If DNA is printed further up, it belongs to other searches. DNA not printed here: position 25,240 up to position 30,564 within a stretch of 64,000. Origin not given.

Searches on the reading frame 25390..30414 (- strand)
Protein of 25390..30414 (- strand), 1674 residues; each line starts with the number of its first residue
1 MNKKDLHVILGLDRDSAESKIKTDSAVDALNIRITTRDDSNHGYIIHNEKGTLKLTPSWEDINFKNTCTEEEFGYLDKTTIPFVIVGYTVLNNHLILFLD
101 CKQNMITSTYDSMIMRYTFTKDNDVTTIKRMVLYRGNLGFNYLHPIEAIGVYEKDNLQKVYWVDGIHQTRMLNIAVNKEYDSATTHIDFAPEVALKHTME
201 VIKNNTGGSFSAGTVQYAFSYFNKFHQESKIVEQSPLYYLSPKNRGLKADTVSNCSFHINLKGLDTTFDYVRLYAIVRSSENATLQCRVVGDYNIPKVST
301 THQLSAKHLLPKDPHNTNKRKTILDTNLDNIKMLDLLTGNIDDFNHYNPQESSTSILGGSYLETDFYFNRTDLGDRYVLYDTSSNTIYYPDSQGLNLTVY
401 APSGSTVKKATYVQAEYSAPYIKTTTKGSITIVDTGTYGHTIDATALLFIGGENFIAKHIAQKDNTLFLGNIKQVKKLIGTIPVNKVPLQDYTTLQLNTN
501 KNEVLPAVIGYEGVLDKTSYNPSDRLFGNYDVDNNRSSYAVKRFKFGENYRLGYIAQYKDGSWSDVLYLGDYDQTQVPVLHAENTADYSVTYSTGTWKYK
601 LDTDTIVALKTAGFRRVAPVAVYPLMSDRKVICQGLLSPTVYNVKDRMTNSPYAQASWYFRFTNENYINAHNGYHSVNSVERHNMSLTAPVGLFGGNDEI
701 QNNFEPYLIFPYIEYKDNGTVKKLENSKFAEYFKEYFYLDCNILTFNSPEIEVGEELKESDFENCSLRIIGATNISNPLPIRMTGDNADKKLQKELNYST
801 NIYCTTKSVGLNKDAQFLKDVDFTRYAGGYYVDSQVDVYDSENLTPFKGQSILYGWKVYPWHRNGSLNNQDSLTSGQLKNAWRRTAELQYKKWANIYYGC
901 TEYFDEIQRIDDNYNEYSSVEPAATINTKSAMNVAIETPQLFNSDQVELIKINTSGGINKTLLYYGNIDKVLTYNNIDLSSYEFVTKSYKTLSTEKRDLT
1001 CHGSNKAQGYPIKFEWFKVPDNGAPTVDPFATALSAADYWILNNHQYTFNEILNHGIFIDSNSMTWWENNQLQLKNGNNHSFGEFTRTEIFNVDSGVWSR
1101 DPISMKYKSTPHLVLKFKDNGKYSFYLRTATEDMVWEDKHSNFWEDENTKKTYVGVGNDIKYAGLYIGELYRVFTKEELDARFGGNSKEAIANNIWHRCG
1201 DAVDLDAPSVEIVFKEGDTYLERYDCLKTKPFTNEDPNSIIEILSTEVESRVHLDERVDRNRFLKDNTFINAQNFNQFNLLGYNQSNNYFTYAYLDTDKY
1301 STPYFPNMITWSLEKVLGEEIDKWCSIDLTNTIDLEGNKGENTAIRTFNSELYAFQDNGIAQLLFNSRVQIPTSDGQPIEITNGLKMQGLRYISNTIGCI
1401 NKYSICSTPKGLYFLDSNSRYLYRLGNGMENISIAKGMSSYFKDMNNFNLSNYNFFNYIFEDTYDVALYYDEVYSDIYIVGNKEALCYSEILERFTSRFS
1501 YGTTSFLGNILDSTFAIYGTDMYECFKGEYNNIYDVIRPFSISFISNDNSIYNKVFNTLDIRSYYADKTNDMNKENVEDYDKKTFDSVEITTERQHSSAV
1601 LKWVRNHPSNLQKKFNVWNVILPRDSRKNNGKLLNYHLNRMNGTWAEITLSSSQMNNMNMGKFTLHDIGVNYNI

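Call 91: search_protein_families(library=pfam, proteins=[window:25390-30414:-], max_evalue=0.001)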
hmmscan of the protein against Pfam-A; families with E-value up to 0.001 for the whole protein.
window:25390-30414:- (1674 aa): 2 families
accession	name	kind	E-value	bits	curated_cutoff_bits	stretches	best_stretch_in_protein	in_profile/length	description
PF25731.1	crAss_MUZ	-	2.9e-241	804.6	27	2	521-1518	431-1222/1224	Crassvirus muzzle protein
PF25729.1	crAss_MUZ_C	-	5e-10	40.1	27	1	1528-1625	1-83/83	Crassvirus muzzle protein C-terminal domain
